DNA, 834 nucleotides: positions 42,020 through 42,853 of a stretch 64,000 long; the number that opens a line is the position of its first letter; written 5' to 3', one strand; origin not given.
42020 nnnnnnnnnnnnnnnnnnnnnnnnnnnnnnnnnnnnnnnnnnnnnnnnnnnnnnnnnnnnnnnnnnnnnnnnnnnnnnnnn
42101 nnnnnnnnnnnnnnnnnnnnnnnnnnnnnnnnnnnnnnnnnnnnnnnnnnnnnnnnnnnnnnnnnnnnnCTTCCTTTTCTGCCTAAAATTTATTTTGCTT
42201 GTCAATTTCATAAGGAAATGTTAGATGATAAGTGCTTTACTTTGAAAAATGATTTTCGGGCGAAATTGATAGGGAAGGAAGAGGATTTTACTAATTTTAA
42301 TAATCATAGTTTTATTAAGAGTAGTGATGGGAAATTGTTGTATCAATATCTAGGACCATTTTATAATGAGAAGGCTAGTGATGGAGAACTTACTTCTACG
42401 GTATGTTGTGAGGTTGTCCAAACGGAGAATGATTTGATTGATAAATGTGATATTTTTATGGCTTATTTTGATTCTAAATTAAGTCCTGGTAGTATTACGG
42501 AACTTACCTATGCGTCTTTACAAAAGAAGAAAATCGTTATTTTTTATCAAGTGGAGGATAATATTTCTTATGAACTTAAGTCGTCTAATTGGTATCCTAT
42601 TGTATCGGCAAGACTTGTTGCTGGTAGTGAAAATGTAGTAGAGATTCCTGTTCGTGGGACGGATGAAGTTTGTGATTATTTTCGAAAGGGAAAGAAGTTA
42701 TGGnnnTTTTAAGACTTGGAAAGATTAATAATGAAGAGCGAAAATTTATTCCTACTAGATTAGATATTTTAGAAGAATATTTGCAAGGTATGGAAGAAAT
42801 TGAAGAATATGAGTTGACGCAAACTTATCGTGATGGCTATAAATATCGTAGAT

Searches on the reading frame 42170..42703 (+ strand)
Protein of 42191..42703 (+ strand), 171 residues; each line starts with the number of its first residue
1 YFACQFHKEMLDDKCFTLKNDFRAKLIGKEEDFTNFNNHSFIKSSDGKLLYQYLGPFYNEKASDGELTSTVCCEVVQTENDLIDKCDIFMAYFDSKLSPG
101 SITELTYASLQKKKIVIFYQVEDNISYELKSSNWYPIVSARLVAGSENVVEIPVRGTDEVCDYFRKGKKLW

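Call 66: search_protein_families(library=phrogs, proteins=[window:42191-42703:+], max_evalue=0.01)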
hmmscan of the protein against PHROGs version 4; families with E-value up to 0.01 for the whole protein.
window:42191-42703:+ (171 aa): 0 families

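Call 70: search_solved_structures(query=A4, max_evalue=10, show_alignments=5)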
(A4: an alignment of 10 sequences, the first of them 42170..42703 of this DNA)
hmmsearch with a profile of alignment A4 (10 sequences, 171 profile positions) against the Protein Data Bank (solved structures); distinct sequences matched with E-value up to 10: 18.
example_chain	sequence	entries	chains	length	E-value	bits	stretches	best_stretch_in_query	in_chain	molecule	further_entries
4jen_A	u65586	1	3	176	9.3e-08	35.4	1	78-129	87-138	CMP N-GLYCOSIDASE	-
5vto_A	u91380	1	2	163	0.0012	22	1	84-126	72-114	Blasticidin M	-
4jem_A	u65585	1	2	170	0.0034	20.5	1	82-127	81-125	CMP/hydroxymethyl CMP hydrolase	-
4jel_A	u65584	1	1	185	0.0041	20.2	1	82-127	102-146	CMP/hydroxymethyl CMP hydrolase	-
4ohr_A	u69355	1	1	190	0.0044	20.1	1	82-127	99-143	CMP/hydroxymethyl CMP hydrolase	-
8qc0_A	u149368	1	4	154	0.021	17.9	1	76-120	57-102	Nucleoside 2-deoxyribosyltransferase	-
8pqr_B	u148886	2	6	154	0.021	17.9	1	76-120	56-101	Nucleoside 2-deoxyribosyltransferase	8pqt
8rh3_A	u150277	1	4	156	0.021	17.9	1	76-120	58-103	Nucleoside 2-deoxyribosyltransferase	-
9emw_A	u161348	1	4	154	0.023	17.8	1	76-120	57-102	Nucleoside 2-deoxyribosyltransferase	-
9emx_A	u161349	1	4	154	0.023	17.8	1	76-120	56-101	Nucleoside 2-deoxyribosyltransferase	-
8pqp_A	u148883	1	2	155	0.026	17.6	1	76-120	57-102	Nucleoside 2-deoxyribosyltransferase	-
4ohb_A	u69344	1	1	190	0.078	16.1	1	82-127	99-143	CMP/hydroxymethyl CMP hydrolase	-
7o62_A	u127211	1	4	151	0.17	15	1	77-116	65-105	Chains: A,B,C,D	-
8pqq_C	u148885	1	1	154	0.2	14.8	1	76-120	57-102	Nucleoside 2-deoxyribosyltransferase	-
8pqq_A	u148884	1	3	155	0.2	14.7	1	76-120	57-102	Nucleoside 2-deoxyribosyltransferase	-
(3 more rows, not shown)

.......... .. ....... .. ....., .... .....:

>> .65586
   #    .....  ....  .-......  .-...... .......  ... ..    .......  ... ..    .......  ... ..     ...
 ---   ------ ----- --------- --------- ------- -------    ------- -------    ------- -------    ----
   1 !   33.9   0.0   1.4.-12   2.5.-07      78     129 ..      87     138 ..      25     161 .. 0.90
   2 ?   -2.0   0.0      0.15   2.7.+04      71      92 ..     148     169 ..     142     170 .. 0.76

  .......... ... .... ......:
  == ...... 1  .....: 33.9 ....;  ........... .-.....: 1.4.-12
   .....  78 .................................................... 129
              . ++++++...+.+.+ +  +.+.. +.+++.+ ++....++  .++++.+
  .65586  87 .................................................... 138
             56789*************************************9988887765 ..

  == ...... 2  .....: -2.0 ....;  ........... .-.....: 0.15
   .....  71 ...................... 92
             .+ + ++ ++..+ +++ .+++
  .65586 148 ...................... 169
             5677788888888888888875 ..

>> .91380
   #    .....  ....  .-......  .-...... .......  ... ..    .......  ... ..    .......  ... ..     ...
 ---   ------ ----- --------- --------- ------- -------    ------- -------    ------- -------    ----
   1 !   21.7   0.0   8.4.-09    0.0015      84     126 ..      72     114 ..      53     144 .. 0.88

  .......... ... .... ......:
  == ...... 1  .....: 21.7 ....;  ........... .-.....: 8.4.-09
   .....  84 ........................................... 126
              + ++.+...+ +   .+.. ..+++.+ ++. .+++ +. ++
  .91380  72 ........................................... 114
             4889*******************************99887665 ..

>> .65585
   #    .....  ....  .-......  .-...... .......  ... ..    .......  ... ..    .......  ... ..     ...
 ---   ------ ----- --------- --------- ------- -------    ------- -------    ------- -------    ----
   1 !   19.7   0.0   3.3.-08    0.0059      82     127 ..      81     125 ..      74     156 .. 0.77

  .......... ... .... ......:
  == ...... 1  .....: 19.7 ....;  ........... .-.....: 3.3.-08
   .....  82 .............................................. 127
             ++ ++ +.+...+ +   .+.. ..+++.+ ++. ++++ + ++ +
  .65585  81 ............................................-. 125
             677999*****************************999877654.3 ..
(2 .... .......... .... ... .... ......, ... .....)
